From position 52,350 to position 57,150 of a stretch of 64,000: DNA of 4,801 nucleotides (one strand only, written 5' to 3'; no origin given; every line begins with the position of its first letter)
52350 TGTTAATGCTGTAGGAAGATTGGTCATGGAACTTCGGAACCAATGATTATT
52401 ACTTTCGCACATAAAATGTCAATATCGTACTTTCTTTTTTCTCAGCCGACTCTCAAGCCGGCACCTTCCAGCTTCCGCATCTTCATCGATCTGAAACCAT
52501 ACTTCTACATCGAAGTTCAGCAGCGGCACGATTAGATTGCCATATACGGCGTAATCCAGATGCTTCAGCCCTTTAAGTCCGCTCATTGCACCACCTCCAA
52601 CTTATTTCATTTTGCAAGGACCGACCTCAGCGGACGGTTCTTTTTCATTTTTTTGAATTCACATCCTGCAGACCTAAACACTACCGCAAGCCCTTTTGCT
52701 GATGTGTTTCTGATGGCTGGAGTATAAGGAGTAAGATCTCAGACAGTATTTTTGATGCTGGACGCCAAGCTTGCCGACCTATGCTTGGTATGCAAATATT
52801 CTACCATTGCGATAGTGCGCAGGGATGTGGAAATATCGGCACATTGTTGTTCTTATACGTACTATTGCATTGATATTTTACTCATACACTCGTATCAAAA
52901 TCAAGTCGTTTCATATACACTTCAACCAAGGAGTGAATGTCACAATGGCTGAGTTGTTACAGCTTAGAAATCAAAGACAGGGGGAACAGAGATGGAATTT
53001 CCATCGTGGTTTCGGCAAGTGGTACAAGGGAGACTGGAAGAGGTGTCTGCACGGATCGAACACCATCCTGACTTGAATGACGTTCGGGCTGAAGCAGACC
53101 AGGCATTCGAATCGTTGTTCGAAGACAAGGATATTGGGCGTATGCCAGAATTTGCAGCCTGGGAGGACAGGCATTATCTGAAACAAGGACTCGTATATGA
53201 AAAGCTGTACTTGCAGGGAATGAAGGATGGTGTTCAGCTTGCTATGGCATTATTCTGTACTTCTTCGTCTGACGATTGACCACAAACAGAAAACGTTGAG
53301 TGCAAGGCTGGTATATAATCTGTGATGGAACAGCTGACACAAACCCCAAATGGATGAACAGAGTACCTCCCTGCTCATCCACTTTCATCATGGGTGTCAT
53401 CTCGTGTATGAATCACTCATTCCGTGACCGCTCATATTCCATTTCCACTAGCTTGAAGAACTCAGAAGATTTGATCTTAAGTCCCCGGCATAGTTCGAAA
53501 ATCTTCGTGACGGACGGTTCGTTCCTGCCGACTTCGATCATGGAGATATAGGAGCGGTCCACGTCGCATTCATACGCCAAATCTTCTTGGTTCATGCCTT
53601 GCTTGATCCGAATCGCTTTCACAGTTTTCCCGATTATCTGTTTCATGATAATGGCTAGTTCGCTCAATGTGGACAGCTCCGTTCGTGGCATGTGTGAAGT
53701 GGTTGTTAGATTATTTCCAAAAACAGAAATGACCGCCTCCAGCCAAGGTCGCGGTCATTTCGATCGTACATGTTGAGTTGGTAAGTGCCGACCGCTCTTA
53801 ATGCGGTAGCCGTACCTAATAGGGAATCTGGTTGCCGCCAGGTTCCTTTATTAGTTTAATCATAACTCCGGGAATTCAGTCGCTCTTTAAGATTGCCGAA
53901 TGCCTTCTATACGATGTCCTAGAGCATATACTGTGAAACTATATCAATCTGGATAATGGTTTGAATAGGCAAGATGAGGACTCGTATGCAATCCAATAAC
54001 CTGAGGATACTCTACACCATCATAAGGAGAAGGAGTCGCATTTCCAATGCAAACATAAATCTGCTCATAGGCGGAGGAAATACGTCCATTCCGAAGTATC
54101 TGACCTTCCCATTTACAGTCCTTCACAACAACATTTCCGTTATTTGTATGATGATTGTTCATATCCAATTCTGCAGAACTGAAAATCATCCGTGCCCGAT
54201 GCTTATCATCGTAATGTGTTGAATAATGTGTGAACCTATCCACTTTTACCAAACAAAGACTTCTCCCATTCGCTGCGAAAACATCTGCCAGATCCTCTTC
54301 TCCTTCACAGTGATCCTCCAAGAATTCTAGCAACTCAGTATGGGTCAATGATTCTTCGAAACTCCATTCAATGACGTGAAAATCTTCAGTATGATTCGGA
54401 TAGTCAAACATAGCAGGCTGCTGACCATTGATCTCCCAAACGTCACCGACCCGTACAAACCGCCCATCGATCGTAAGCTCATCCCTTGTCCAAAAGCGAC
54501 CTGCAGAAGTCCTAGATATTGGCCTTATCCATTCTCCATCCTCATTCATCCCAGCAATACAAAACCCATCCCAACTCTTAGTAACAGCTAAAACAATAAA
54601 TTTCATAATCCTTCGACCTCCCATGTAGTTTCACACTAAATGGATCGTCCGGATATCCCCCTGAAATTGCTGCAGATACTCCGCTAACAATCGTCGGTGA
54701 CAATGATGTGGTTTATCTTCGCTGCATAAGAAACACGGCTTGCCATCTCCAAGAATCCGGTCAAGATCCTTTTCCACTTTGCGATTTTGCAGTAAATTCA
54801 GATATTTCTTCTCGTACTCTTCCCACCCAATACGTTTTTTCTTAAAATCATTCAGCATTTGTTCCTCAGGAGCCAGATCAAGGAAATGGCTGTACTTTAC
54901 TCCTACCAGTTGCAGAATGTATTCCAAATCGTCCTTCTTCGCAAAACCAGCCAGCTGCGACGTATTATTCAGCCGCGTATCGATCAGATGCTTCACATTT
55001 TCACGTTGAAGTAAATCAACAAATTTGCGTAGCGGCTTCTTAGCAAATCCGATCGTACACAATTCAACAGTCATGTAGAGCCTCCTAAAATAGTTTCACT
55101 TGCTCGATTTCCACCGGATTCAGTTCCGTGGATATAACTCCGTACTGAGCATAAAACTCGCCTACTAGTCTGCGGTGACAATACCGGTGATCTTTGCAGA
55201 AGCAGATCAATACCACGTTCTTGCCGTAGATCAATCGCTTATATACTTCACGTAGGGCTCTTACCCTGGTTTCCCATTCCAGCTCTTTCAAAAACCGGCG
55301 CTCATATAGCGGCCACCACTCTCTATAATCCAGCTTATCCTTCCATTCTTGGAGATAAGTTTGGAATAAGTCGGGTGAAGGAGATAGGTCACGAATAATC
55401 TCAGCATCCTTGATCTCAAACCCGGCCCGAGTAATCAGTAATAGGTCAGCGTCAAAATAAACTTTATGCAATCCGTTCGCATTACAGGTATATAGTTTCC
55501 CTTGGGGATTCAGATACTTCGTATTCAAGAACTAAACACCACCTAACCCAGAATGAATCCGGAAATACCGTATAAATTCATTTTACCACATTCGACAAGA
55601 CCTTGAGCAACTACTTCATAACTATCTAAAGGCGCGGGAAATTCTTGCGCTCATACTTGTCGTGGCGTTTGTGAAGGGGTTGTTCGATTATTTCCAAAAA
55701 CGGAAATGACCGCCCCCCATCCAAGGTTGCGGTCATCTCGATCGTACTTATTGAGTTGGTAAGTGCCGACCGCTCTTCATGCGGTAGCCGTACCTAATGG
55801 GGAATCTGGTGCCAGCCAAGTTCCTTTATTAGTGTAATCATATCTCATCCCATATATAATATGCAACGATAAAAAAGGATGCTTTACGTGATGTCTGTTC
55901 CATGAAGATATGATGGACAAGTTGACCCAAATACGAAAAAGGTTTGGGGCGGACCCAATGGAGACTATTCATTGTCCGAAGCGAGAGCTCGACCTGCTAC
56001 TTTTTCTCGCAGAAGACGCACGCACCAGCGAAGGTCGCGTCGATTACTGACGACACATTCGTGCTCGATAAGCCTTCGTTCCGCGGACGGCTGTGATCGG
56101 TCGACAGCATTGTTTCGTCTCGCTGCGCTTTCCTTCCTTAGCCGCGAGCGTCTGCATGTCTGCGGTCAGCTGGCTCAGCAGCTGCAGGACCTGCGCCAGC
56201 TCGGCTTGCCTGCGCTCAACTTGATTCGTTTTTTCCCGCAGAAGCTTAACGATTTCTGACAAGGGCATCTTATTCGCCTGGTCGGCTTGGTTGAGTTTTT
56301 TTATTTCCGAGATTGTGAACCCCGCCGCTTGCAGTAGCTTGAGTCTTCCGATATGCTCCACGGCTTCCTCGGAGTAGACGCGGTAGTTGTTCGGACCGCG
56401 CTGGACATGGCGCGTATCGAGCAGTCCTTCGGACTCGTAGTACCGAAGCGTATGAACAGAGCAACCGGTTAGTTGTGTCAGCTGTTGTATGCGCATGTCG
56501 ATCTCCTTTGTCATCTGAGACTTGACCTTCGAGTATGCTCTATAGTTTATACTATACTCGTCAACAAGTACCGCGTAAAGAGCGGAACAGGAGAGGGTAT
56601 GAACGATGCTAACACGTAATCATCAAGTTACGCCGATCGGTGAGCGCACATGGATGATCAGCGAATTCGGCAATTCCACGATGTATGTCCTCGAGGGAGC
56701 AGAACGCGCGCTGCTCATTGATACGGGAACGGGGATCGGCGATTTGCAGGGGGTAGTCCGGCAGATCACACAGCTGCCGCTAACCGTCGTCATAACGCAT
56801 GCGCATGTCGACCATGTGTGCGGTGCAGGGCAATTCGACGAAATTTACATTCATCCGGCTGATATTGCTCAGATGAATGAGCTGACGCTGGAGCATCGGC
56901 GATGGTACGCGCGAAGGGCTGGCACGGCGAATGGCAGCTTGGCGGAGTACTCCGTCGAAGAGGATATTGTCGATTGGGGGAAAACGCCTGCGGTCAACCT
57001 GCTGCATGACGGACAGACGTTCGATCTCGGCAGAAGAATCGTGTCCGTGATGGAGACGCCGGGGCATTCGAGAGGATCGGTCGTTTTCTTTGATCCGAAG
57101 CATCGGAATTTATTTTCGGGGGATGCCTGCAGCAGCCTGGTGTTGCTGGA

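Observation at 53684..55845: Two diverged copies of a ~180-nt structured RNA element bracket the DUF488 cassette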

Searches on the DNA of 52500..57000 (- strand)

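Call 4: search_rna_families(source=window, start=52500, end=57000, threshold=evalue, max_evalue=10, show_alignments=3)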
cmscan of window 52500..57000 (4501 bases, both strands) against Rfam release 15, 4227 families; matches with E-value up to 10: 0.
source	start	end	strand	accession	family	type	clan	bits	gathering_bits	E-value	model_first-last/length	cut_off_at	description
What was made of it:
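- On Any Rfam 15 family (riboswitch, leader, sRNA): No hit at E<=10 in 52500-57000 (call 4).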

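Call 13: search_dna_similar(query=window:53684-53870:-, collection=plasmids, mode=distant, max_evalue=0.01)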
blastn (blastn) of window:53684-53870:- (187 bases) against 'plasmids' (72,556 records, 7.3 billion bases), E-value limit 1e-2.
No match.

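Call 14: search_dna_similar(query=window:53684-53870:-, collection=phages, mode=distant, max_evalue=0.01)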
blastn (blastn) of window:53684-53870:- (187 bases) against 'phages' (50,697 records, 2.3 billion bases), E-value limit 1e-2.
No match.
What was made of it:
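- Tried and rejected: BLASTN in distant mode against plasmids and phages found nothing (calls 13, 14).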

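Call 56: search_rna_families(source=L138, threshold=evalue, max_evalue=10, show_alignments=2)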
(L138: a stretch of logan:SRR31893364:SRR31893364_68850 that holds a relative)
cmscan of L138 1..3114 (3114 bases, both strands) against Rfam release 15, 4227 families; matches with E-value up to 10: 3.
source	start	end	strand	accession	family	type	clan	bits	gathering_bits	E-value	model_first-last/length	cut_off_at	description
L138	2827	2876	-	RF01317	CRISPR-DR4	Gene; CRISPR;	CL00014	17.9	35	3.1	1-28/28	no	CRISPR RNA direct repeat element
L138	2050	2165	+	RF00405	SNORA44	Gene; snRNA; snoRNA; HACA-box;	CL00036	16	55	4.3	1-131/131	no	Small nucleolar RNA SNORA44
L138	160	219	-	RF00619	U6atac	Gene; snRNA; splicing;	CL00009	14.6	33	1.7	1-126/126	no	U6atac minor spliceosomal RNA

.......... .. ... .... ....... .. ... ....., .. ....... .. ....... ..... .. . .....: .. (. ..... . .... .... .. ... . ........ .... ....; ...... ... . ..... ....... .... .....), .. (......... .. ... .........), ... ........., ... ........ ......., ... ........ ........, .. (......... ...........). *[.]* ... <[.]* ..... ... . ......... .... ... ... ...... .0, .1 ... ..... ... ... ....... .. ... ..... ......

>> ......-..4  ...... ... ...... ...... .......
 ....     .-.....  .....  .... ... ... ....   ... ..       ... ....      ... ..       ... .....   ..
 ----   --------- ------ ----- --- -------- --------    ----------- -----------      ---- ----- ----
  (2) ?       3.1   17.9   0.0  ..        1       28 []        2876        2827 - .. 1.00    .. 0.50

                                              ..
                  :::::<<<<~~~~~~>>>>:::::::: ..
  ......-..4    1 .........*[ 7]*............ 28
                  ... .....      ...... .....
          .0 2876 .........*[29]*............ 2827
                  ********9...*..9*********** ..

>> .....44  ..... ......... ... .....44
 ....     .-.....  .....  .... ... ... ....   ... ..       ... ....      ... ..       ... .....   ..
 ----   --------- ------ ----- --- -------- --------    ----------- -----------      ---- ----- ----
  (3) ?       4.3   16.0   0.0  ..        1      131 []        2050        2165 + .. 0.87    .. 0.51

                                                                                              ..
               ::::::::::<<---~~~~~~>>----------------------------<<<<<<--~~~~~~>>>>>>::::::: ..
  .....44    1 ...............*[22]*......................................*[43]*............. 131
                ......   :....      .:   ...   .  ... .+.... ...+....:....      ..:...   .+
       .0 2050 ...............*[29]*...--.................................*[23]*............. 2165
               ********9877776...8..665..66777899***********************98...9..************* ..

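Call 69: build_rna_model(alignment_id=A3, structure=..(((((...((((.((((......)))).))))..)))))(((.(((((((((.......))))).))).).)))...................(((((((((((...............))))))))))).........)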
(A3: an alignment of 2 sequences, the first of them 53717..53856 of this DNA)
Model R1 built from alignment A3 (2 sequences, 141 columns); structure: as given.
model positions 141; base pairs 36; branch points 2; effective number of sequences 0.82; information 0.59 bits per position. Calibrated on 0.2 Mb of random sequence (short: E-values are rough).
structure used (alignment columns):
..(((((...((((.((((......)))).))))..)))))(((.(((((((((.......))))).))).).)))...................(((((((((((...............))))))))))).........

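Call 70: search_with_rna_model(model_id=R1, sources=[window, L119, L120, L121, L122, L123, L125, L126, L127, L128, L129, L130, L131, L132, L133, L134, L135, L136, L137, L138, L139, L140, L141, L142, L143, L144, L145, L146], max_evalue=10)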
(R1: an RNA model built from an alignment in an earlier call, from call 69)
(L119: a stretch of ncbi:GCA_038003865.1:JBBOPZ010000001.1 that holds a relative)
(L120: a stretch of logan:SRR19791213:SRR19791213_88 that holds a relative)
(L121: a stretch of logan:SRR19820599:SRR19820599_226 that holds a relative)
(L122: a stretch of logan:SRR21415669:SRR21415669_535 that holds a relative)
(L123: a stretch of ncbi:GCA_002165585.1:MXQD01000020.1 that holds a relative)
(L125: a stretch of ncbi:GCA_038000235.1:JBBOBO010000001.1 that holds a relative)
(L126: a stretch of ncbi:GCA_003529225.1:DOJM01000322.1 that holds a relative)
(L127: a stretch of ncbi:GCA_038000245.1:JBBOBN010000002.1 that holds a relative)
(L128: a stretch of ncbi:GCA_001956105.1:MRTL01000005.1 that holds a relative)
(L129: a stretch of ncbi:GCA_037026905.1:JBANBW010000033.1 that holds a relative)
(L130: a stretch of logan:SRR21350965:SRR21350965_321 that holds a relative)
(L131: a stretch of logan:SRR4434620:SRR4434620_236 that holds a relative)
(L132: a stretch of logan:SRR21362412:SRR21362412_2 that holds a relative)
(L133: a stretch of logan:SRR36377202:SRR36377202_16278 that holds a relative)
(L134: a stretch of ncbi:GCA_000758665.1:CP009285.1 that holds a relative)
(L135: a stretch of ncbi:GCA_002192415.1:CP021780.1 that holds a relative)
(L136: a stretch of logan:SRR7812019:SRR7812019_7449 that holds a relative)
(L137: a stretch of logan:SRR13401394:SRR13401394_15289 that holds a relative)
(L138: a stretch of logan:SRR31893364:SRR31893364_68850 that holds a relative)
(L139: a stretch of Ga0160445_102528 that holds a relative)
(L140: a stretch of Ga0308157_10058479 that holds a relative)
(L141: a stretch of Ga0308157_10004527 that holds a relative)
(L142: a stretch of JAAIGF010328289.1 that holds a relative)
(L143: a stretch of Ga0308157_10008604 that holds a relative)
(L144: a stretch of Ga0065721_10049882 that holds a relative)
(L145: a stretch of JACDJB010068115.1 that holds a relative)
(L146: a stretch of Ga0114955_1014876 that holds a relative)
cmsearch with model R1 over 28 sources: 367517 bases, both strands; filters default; matches with E-value up to 10: 2.
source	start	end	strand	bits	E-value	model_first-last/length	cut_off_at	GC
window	55694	55834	-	175.7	2.3e-42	1-141/141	no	0.52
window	53717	53856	-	174.7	4.2e-42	1-141/141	no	0.5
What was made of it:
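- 55661..55846 (-): Repeat copy A (unit core plus 45-nt tail). Covariance model R1 scores 175.7 bits (call 70).
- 53684..53868 (-): Repeat copy B. R1 scores 174.7 bits (call 70).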

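Call 74: search_with_rna_model(model_id=R1, sources=[L147, L148], max_evalue=10, show_alignments=4)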
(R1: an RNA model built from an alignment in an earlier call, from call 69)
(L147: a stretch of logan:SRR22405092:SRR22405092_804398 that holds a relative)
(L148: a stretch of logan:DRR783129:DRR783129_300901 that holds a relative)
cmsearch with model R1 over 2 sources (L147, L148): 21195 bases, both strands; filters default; matches with E-value up to 10: 0.
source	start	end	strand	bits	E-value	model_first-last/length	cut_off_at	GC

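Call 84: search_rna_families(source=window, start=53670, end=53880, threshold=evalue, max_evalue=10, show_alignments=3)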
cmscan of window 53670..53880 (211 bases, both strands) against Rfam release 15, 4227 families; matches with E-value up to 10: 6.
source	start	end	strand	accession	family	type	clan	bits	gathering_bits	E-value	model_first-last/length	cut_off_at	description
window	53771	53862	-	RF01776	RatA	Gene; antitoxin;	-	20.9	49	1.6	1-91/91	no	RNA anti-toxin A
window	53815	53880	-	RF02064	STnc370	Gene; sRNA;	-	19.9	54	2.4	1-71/71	no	Enterobacterial sRNA STnc370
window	53710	53766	-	RF02433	SpF36_sRNA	Gene; sRNA;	-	17.4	48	6.1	1-51/51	no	Streptococcus sRNA SpF36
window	53694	53758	+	RF02844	RefA9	Gene; antisense;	-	16.2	49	3.5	1-64/64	no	Enterococcus sRNA A9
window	53801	53853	+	RF01206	snoR109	Gene; snRNA; snoRNA; HACA-box;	-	15.6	34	3.9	1-92/92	no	Small nucleolar RNA snoR109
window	53814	53866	+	RF02606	AbsR28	Gene; sRNA;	-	14.2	50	0.51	1-180/180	no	Acinetobacter sRNA 28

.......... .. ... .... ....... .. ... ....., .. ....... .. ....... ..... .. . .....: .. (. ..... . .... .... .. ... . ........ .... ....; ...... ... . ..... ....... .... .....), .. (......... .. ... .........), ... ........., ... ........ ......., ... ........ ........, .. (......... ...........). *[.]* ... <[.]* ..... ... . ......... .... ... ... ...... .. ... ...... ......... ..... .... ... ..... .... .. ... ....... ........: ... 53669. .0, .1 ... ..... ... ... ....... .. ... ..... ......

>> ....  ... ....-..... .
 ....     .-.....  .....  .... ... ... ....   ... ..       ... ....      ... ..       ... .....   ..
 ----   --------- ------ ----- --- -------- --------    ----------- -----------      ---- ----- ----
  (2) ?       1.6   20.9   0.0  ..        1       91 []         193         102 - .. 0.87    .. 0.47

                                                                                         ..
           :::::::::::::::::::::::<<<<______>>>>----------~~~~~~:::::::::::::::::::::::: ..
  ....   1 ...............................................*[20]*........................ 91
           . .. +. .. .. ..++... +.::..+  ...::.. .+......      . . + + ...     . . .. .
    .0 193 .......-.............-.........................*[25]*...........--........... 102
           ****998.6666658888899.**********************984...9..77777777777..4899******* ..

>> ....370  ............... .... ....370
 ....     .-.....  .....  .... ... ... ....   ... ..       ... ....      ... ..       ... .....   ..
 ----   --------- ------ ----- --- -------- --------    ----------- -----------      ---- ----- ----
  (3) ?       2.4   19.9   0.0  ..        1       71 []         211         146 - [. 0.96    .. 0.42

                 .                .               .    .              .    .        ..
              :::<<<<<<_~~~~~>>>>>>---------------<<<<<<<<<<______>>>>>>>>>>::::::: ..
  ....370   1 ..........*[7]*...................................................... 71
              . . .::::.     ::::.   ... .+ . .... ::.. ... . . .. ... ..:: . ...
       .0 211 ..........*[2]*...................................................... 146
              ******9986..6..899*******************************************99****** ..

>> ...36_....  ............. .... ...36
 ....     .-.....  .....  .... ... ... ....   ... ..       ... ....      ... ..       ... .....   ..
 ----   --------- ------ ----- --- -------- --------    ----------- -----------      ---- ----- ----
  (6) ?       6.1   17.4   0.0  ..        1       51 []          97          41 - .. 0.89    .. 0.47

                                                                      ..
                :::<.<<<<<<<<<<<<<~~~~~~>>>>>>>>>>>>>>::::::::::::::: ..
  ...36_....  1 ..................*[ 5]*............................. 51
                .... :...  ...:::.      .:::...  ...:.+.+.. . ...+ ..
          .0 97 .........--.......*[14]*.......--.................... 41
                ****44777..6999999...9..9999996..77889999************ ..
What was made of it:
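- The RatA match is at chance level (20.9 bits against a gathering score of 49, E=1.6, copy B only; call 84).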

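Call 85: search_rna_families(source=window, start=55650, end=55860, threshold=evalue, max_evalue=10, show_alignments=3)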
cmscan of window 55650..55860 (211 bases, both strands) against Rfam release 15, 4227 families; matches with E-value up to 10: 2.
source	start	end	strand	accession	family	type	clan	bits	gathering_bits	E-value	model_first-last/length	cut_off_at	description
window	55687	55710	-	RF03628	mir-2355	Gene; miRNA;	-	14.4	80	2.6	1-71/71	no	mir-2355 microRNA precursor family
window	55800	55843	-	RF01498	Afu_190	Gene; snRNA; snoRNA; CD-box;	-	10.6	35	6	1-100/100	no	A. fumigatus snoRNA Afu_190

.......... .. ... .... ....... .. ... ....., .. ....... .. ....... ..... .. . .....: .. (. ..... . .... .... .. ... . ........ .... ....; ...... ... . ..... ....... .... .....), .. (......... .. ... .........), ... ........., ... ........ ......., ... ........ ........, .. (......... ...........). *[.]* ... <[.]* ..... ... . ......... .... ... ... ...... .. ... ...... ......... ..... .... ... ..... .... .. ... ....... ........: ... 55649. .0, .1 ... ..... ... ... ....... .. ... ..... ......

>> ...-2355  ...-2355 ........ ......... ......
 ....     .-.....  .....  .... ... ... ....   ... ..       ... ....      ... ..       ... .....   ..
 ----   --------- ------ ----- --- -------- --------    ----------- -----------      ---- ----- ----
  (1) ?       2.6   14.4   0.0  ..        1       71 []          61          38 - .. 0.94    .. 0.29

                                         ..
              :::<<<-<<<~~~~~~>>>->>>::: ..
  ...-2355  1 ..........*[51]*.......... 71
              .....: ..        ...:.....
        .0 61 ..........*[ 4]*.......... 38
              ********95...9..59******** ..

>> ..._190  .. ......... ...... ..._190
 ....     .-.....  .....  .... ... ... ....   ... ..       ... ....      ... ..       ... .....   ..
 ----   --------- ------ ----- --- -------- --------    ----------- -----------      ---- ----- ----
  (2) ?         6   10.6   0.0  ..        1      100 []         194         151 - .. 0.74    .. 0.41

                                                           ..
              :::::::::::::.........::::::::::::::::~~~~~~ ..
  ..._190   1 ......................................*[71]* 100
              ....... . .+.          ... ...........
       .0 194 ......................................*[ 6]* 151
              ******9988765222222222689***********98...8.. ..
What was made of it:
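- On Any Rfam 15 family (riboswitch, leader, sRNA): In 211-nt searches the best hits were RatA (20.9 bits against 49, E=1.6) and AbsR28 (E=0.51), all far below threshold (calls 84, 85).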
